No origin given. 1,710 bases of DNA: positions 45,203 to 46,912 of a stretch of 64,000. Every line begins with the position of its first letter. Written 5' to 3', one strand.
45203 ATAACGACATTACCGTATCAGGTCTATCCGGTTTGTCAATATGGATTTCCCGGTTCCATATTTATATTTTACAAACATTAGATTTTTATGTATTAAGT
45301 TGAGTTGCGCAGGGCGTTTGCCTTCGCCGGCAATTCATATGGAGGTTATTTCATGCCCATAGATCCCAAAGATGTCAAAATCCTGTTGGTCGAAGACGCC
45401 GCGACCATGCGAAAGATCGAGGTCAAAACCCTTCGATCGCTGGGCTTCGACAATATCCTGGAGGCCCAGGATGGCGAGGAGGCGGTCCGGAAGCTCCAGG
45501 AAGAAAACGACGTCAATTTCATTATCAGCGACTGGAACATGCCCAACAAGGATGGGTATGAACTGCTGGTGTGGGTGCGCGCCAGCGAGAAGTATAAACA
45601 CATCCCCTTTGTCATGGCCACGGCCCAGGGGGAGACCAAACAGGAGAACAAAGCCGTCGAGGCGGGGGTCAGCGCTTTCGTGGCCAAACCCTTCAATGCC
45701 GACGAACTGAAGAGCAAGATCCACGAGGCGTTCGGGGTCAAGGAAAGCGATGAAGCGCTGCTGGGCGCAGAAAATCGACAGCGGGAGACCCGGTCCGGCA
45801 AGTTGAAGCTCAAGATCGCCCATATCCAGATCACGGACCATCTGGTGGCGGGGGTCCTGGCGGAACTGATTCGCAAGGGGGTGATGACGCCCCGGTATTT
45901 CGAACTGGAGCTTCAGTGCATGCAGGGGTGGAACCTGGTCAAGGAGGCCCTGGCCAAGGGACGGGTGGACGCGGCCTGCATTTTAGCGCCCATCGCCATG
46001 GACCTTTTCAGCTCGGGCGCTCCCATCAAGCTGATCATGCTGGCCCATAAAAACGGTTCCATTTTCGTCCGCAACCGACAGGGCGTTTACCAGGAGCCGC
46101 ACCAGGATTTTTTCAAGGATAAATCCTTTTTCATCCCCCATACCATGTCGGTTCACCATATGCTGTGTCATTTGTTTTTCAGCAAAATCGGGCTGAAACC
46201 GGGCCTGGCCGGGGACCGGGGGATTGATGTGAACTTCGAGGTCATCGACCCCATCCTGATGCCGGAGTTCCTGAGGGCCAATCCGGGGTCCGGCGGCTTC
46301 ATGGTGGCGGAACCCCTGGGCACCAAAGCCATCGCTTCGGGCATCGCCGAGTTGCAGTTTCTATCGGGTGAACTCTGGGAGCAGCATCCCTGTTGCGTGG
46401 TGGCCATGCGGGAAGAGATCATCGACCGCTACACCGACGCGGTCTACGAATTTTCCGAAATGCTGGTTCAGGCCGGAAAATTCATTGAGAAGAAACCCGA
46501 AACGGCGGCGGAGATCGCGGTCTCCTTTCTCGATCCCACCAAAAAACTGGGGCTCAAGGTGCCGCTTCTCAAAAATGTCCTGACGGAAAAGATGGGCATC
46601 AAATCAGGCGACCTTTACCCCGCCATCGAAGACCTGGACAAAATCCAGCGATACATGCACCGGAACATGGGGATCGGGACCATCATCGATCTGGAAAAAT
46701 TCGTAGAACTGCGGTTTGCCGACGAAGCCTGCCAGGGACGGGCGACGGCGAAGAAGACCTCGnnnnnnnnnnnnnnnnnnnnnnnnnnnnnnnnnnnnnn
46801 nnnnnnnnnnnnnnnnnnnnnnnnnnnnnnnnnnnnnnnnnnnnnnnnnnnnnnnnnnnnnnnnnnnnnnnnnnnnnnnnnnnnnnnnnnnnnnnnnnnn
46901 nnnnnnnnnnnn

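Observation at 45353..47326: Single protein fusing a CheY-like receiver, a cytoplasmic ABC solute-binding-protein-like domain and a CheW domain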

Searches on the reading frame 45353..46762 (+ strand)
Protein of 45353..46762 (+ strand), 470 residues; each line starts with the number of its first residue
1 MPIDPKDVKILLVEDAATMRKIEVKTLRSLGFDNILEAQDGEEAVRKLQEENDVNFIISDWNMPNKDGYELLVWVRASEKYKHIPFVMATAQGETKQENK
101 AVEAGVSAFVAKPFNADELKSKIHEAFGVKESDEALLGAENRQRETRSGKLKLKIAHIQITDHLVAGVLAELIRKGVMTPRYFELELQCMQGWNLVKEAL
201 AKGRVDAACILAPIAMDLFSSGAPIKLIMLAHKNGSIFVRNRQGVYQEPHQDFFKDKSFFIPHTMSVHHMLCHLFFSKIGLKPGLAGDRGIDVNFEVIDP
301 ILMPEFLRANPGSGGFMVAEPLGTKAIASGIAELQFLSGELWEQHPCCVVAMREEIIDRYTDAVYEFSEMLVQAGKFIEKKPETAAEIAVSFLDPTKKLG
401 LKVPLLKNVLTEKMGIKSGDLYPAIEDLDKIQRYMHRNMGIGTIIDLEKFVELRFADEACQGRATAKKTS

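Call 83: predict_structure(alignment_id=A3)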
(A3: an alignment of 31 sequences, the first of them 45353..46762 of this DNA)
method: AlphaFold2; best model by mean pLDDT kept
length: 470 residues; sequences in the alignment: 31
mean_pLDDT: 88.7   pTM: 0.87
mean pLDDT of the five models: 88.7, 88.1, 85.3, 81.4, 80.9
residues with pLDDT >= 90: 287; 70-90: 155; 50-70: 12; < 50: 16
segments of 3 or more residues with pLDDT < 50: 132-136, 138-140, 464-470
pLDDT, mean of each block of 10 residues (from residue 1): 82 90 90 94 95 93 90 96 94 81 92 83 83 48 83 90 86 96 94 86 93 95 96 92 90 93 91 95 85 88 86 88 86 92 92 97 98 95 92 81 87 90 95 94 94 95 48
secondary structure, 60 per line:
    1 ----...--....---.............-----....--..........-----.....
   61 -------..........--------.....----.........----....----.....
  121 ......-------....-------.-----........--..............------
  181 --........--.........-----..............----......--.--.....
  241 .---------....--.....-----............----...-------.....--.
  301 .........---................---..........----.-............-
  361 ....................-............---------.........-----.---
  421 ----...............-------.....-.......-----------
elements in order: E10-13 H17-29 E35-38 H41-50 E56-60 H68-77 E86-90 H95-103 E108-111 H116-126 H134-137 E151-158 H161-174 E183-190 H193-201 E207-211 H212-220 E225-230 E236-241 H251-254 E257-261 H267-278 E283-285 E293-297 H300-309 E313-319 H320-328 E332-337 H338-341 E348-353 H354-359 H361-380 H382-393 H403-411 H425-439 H447-450 H453-459

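Call 85: fold_search(model_id=the predicted structure, library=pdb)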
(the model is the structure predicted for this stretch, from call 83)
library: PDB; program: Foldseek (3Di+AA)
matches with E <= 10: 1831; with E <= 0.001: 923
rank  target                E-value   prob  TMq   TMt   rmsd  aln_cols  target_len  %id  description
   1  3un6                  7.5e-23  1.00  0.56  0.88   2.4       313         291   22  2.0 Angstrom Crystal Structure of Ligand Binding Component of ABC-type Import System from Staphylococcus aureus with Zin (released 2011-12-07)
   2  9u9z_C                7.2e-18  1.00  0.59  0.43  13.5       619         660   14  Cryo-EM structure of cyanobacterial bicarbonate transporter CmpBCD (released 2026-04-01)
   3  2g29                  6.4e-17  1.00  0.57  0.68   4.0       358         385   16  crystal structure of the periplasmic nitrate-binding protein NrtA from Synechocystis PCC 6803 (released 2006-07-11)
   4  9uai                  1.2e-16  1.00  0.54  0.67   3.8       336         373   18  Crystal structure of cyanobacterial CRD of CmpBCD in the presence of nitrate (released 2026-04-08)
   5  9uak                  2.7e-16  1.00  0.54  0.69   3.6       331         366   20  Crystal structure of C terminal regulatory domain of cyanobacterial bicarbonate transporter CmpABCD (released 2026-04-08)
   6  8wm7_C                5.3e-16  1.00  0.53  0.39  22.5       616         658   13  Cryo-EM structure of cyanobacterial nitrate/nitrite transporter NrtBCD in complex with signalling protein PII (released 2024-02-28)
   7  6ssy_B                2.4e-15  1.00  0.51  0.77   4.0       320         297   13  Taurine ABC transporter substrate binding protein TauA from E. coli in complex with 2-Aminoethylphosphonic acid (released 2019-12-18)
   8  6ssy_A                1.1e-14  1.00  0.48  0.72   4.5       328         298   14  Taurine ABC transporter substrate binding protein TauA from E. coli in complex with 2-Aminoethylphosphonic acid (released 2019-12-18)
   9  2x26_A                1.6e-13  1.00  0.50  0.74   3.7       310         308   11  Crystal structure of the periplasmic aliphatic sulphonate binding protein SsuA from Escherichia coli (released 2010-04-14)
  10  3ksj                  2.3e-13  1.00  0.50  0.77   3.8       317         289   13  The alkanesulfonate-binding protein SsuA from Xabthomonas axonopodis pv. citri bound to MES (released 2010-10-13)
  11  3ksx                  2.6e-13  1.00  0.51  0.80   3.3       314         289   12  The alkanesulfonate-binding protein SsuA from Xanthomonas axonopodis pv. citri bound to MOPS (released 2010-10-13)
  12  2i48                  3.4e-13  1.00  0.55  0.64   4.2       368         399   15  Crystal structure of Bicarbonate Transport Protein CmpA from Synechocystis sp. PCC 6803 in complex with carbonic acid (released 2006-12-19)
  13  2x26_B                3.8e-13  1.00  0.49  0.76   7.3       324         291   12  Crystal structure of the periplasmic aliphatic sulphonate binding protein SsuA from Escherichia coli (released 2010-04-14)
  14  2i49                  5.8e-13  1.00  0.55  0.64   4.4       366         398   15  Crystal structure of apo form of Bicarbonate Transport Protein CmpA from Synechocystis sp. PCC 6803 (released 2006-12-19)
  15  4h67_H                6.5e-13  1.00  0.46  0.67   5.0       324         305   11  Crystal structure of HMP synthase Thi5 from S. cerevisiae (released 2012-10-17)
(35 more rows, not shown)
